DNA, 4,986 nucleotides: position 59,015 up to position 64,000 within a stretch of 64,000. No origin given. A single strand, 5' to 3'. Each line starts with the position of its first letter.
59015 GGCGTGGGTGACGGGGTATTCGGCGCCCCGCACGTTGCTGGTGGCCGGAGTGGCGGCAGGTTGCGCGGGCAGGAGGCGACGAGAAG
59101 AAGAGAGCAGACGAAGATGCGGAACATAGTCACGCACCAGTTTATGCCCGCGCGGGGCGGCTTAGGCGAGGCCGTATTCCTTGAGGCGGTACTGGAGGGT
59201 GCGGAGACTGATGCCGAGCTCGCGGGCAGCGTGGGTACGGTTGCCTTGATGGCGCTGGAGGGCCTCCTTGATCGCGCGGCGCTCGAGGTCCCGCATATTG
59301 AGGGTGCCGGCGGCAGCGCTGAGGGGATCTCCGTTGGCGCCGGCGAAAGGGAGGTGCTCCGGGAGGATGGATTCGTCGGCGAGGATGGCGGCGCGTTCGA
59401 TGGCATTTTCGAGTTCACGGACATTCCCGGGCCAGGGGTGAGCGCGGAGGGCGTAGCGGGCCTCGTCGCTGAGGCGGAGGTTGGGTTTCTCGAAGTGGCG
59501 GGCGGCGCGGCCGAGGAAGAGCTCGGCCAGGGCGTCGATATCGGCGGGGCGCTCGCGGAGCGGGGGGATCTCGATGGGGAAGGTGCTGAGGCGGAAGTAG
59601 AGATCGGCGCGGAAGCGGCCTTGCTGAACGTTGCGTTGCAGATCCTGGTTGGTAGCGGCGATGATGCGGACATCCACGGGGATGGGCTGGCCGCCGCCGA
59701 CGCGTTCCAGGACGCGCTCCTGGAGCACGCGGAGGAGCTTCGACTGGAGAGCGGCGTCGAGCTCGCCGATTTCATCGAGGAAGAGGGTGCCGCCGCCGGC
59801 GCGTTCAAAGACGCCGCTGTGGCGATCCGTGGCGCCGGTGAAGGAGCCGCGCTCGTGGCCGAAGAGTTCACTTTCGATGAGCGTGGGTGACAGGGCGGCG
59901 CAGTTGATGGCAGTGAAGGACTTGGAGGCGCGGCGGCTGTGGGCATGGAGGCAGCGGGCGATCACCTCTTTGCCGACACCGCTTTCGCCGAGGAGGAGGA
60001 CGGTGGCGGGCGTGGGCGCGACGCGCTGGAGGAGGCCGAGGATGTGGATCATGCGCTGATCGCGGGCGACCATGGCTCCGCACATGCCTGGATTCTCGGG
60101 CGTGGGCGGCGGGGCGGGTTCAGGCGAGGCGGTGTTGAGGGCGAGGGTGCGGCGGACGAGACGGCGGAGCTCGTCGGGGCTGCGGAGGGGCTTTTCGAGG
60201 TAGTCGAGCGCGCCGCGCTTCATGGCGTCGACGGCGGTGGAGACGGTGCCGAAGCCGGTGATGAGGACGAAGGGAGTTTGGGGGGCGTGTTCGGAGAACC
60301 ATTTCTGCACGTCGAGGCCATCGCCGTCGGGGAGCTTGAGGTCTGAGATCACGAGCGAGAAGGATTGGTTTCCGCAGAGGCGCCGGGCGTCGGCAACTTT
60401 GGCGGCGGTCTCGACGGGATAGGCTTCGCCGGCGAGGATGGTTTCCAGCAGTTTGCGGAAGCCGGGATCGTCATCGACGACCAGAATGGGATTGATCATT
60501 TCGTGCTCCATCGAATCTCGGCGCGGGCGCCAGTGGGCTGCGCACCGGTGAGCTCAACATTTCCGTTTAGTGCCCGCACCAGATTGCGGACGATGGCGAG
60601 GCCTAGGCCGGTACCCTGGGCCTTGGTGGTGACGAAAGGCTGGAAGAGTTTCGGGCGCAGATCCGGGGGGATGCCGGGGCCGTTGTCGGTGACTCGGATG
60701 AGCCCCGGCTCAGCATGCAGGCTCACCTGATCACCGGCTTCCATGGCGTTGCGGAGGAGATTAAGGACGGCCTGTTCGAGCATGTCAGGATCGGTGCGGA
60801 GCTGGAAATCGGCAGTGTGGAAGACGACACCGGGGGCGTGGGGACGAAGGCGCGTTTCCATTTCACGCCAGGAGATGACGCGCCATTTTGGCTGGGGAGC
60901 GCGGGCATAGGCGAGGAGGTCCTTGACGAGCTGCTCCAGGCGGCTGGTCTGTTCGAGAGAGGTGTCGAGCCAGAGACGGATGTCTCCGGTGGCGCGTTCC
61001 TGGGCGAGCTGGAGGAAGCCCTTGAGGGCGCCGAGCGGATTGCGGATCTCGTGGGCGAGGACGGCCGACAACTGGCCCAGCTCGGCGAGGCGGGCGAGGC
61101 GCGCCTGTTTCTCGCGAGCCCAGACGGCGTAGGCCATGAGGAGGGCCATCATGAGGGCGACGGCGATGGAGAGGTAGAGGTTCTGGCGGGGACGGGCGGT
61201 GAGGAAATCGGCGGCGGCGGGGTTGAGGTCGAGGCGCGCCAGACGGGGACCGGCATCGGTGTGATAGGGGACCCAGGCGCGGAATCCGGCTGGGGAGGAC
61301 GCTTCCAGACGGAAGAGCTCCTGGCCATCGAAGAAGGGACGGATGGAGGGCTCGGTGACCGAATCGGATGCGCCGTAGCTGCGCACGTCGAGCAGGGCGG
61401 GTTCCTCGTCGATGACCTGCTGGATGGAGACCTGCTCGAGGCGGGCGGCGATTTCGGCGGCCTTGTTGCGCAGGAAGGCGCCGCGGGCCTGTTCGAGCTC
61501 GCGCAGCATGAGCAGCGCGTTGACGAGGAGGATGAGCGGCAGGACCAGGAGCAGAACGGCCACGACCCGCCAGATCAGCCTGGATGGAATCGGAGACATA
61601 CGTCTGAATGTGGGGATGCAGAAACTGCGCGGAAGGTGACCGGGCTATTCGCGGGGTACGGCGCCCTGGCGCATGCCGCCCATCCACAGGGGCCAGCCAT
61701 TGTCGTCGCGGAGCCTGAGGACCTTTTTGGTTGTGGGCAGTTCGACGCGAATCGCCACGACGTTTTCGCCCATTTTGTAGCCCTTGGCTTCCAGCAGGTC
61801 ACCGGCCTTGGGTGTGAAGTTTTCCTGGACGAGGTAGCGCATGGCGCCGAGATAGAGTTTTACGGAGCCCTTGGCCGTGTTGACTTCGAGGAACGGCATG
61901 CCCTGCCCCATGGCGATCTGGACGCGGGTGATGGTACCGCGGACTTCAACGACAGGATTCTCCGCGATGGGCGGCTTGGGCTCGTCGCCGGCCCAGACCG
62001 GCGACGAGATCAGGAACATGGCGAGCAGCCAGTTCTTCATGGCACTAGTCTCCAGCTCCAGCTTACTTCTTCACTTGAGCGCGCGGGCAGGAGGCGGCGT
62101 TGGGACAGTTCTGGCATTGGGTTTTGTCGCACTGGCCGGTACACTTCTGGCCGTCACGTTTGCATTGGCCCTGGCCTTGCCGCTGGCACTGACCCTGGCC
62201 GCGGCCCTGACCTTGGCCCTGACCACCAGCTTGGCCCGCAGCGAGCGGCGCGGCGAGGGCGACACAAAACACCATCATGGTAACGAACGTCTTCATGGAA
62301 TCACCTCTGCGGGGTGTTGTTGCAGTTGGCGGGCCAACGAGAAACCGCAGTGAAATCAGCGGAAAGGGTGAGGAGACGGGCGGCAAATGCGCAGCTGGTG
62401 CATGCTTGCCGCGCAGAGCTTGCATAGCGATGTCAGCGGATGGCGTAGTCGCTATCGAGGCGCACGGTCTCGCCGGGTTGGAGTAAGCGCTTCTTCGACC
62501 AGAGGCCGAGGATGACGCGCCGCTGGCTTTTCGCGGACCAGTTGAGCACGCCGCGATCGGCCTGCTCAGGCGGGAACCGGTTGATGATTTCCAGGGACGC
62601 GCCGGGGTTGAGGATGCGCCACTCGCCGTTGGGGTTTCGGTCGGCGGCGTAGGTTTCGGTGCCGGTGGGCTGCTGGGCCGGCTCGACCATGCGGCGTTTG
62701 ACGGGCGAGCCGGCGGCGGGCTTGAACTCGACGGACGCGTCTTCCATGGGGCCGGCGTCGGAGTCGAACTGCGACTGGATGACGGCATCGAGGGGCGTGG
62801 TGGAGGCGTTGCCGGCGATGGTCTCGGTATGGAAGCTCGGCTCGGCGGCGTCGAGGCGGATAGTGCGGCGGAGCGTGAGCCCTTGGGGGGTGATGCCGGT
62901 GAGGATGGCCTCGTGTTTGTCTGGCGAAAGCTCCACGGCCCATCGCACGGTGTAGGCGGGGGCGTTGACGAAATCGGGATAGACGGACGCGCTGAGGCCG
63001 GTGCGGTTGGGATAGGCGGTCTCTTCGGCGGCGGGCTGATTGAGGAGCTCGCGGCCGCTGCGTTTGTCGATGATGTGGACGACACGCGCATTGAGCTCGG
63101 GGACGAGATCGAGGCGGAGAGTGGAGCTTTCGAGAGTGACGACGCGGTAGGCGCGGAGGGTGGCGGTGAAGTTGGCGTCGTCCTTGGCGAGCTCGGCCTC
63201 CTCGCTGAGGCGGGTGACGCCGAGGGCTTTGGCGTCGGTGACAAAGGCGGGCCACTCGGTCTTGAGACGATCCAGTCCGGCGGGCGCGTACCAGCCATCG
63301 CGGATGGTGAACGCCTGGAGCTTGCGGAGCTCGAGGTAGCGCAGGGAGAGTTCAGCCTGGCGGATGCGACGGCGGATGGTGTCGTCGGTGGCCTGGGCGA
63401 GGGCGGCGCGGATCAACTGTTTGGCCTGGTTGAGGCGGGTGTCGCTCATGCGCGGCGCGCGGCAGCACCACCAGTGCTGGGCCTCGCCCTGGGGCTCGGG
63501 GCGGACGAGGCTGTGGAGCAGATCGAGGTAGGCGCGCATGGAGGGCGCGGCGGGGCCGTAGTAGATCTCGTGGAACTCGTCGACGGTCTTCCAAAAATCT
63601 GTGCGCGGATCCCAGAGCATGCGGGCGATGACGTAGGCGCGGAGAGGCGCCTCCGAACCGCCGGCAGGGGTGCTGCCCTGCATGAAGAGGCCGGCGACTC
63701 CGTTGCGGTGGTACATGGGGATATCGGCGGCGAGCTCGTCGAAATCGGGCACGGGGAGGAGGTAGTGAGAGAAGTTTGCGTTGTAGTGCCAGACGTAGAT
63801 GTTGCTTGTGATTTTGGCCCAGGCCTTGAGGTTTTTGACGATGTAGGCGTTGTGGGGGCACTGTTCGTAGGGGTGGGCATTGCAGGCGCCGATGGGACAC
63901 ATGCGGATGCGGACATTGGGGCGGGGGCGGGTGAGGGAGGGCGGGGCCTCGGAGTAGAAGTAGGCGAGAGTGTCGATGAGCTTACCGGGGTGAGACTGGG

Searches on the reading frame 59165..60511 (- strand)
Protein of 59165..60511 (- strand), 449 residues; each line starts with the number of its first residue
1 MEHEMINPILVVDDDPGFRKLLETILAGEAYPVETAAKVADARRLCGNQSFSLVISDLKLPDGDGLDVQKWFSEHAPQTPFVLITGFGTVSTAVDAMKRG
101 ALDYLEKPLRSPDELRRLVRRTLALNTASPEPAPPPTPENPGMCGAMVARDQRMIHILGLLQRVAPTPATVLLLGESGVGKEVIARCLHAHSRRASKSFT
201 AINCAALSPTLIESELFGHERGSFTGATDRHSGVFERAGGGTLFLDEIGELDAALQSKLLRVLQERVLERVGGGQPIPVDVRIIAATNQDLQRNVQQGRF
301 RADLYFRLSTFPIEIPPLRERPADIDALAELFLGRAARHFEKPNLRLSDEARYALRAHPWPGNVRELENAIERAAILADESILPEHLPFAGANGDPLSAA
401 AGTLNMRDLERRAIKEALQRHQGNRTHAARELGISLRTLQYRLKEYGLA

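Call 62: search_protein_families(library=pfam, proteins=[window:59165-60511:-], max_evalue=0.0001)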
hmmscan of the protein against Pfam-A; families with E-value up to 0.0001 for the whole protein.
window:59165-60511:- (449 aa): 8 families
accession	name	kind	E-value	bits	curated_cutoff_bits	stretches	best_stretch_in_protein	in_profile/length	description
PF00158.32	Sigma54_activat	-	4.3e-68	228.7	20.2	1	148-314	2-168/168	Sigma-54 interaction domain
PF00072.30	Response_reg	-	1.1e-24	87.2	30.2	1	9-119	1-110/111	Response regulator receiver domain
PF25601.1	AAA_lid_14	-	3.6e-21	75.2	27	1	319-393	1-76/87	AAA+ ATPase lid domain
PF14532.12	Sigma54_activ_2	-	7.1e-21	75.3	25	1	151-318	4-138/138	Sigma-54 interaction domain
PF02954.25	HTH_8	-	4.7e-17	61.9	22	1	406-446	2-42/42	Bacterial regulatory protein, Fis family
PF07728.20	AAA_5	-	2.2e-09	37.9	22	1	171-290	2-124/139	AAA domain (dynein-related subfamily)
PF13191.12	AAA_16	-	8.6e-06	26.8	32.6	1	148-267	3-124/167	AAA ATPase domain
PF18024.7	HTH_50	-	8.6e-05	22.6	27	0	408-448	10-49/50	Helix-turn-helix domain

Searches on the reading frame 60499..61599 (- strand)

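Call 62: search_protein_families(library=pfam, proteins=[window:60499-61599:-], max_evalue=0.0001)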
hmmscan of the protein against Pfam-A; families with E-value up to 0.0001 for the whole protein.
window:60499-61599:- (367 aa): 2 families
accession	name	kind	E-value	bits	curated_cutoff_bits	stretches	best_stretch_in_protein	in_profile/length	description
PF02518.31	HATPase_c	-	3.9e-22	79.2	26.4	1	270-364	2-107/111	Histidine kinase-, DNA gyrase B-, and HSP90-like ATPase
PF00512.31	HisKA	-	1.8e-15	57.1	26.9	1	174-234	2-63/66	His Kinase A (phospho-acceptor) domain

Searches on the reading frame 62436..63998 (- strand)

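Call 62: search_protein_families(library=pfam, proteins=[window:62436-63998:-], max_evalue=0.0001)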
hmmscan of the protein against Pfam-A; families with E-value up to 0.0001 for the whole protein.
window:62436-63998:- (521 aa): 1 family
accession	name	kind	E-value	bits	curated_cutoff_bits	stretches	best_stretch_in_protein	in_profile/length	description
PF16126.11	DUF4838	-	5.8e-46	157.5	26.6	1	2-159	167-325/325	Domain of unknown function (DUF4838)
